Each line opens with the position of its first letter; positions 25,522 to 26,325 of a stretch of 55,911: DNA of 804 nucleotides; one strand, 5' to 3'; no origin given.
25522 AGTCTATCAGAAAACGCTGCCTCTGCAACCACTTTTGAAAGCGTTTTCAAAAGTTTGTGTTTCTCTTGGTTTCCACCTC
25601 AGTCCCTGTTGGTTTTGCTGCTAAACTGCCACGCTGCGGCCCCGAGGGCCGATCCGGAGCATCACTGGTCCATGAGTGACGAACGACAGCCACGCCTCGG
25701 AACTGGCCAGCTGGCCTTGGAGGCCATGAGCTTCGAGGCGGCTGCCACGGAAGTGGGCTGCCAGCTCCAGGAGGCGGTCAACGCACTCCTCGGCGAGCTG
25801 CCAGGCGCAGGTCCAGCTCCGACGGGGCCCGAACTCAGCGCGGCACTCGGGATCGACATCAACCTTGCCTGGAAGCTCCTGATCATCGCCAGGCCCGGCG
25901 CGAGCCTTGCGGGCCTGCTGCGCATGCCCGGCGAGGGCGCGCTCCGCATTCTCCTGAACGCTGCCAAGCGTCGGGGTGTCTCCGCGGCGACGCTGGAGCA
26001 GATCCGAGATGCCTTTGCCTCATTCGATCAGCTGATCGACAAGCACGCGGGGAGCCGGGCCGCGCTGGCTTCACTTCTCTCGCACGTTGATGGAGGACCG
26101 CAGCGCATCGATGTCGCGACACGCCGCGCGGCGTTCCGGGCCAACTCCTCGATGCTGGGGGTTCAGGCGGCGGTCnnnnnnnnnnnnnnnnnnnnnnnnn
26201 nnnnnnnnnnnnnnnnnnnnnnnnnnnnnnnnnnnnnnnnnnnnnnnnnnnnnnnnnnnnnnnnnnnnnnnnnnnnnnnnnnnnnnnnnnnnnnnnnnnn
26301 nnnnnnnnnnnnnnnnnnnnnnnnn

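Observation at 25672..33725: Two paralogous, uncharacterised ~420-aa cytoplasmic proteins embedded in the exoprotein island in the same local arrangement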

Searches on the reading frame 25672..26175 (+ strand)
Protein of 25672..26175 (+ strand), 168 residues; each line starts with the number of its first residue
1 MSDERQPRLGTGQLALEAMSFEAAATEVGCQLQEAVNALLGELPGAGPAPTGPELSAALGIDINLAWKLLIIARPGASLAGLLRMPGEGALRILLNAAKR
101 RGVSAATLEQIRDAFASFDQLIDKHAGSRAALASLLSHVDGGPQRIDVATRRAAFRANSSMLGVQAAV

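Call 54: predict_structure(protein=window:25672-26175:+)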
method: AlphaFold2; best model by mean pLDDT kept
length: 168 residues; sequences in the alignment: 1
mean_pLDDT: 67.0   pTM: 0.58
mean pLDDT of the five models: 67.0, 66.2, 50.9, 48.0, 44.1
residues with pLDDT >= 90: 6; 70-90: 82; 50-70: 43; < 50: 37
segments of 3 or more residues with pLDDT < 50: 1-5, 138-168
pLDDT, mean of each block of 10 residues (from residue 1): 52 69 76 82 74 83 81 64 66 86 90 83 65 51 36 41 34
secondary structure, 60 per line:
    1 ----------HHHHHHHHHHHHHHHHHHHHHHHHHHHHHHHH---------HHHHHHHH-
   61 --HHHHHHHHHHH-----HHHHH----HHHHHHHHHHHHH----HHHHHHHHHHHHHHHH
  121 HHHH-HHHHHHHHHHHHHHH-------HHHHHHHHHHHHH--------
elements in order: H11-42 H52-59 H63-73 H79-83 H88-100 H105-124 H126-140 H148-160
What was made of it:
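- Tried and rejected: I spent the second structure job on a single-sequence N-domain model, which was only mediocre (pLDDT 67, call 54).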

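Call 57: fold_search(model_id=the predicted structure, library=pdb)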
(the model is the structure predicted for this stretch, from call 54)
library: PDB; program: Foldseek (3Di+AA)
matches with E <= 10: 203; with E <= 0.001: 0
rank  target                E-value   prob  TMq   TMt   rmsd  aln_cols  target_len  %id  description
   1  9qwr_B                4.9e-01  0.18  0.23  0.23  22.4       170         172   17  MIC60 helical bundle dimer (released 2026-02-25)
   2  8vyy_A                8.7e-01  0.10  0.20  0.15  14.8       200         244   12  The crystal structure of MarE in complex with its native substrate, beta-methyl-L-tryptophan (released 2025-04-02)
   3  3q7k_J                9.6e-01  0.11  0.19  0.13  18.7       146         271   14  Formate Channel FocA from Salmonella typhimurium (released 2011-04-27)
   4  4l9t_A                1.1e+00  0.15  0.26  0.28  13.1       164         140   12  Crystal structure of MepR F27L mutant from multidrug resistant S. aureus clinical isolate (released 2013-09-11)
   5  1v9d_C                1.1e+00  0.09  0.19  0.13  22.4       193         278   11  Crystal structure of the core FH2 domain of mouse mDia1 (released 2004-03-09)
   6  5f8c_B                1.2e+00  0.13  0.22  0.13  13.8       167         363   13  Rv2258c-unbound (released 2016-06-29)
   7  3q7k_C                1.2e+00  0.08  0.18  0.13  18.3       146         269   15  Formate Channel FocA from Salmonella typhimurium (released 2011-04-27)
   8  4jeh_B                1.4e+00  0.12  0.21  0.17  19.7       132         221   13  Crystal Structure of Munc18a and Syntaxin1 lacking N-peptide complex (released 2013-07-17)
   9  9g4d                  1.4e+00  0.10  0.19  0.13  13.7       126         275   15  Cryo-EM reconstruction of the full-length H209N mutant E. coli transmembrane formate transporter FocA (released 2025-10-22)
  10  6ivo_E                1.5e+00  0.23  0.33  0.23  10.8       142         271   15  Crystal structure of a membrane protein P208A (released 2019-11-06)
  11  3lg7_C                1.5e+00  0.12  0.21  0.27  17.9       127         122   13  Crystal structure of HIV epitope-scaffold 4E10_S0_1EZ3A_002_C (released 2010-09-22)
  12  7q83_B                1.6e+00  0.14  0.22  0.24  18.0       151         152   10  Crystal structure of S. cerevisiae Sso2 in complex with the pleckstrin homology domain of Sec3 (released 2022-08-31)
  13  3kly_A                1.6e+00  0.12  0.21  0.16  15.4       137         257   15  Pentameric formate channel (released 2009-12-15)
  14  6s33_B                1.6e+00  0.10  0.20  0.24  12.6       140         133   17  Ligand binding domain of the P. putida receptor PcaY_PP in complex with Protocatechuate (released 2020-10-21)
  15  9ca3_B                1.6e+00  0.09  0.22  0.16  18.5       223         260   13  Crystal structure of MarE C280S in complex with cyanide bound heme and its native substrate, beta-methyl-L-tryptophan (released 2025-04-02)
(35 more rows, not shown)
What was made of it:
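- On Winged-helix / MarR-like DNA-binding proteins: MepR Foldseek hit at E 1.1 (call 57).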
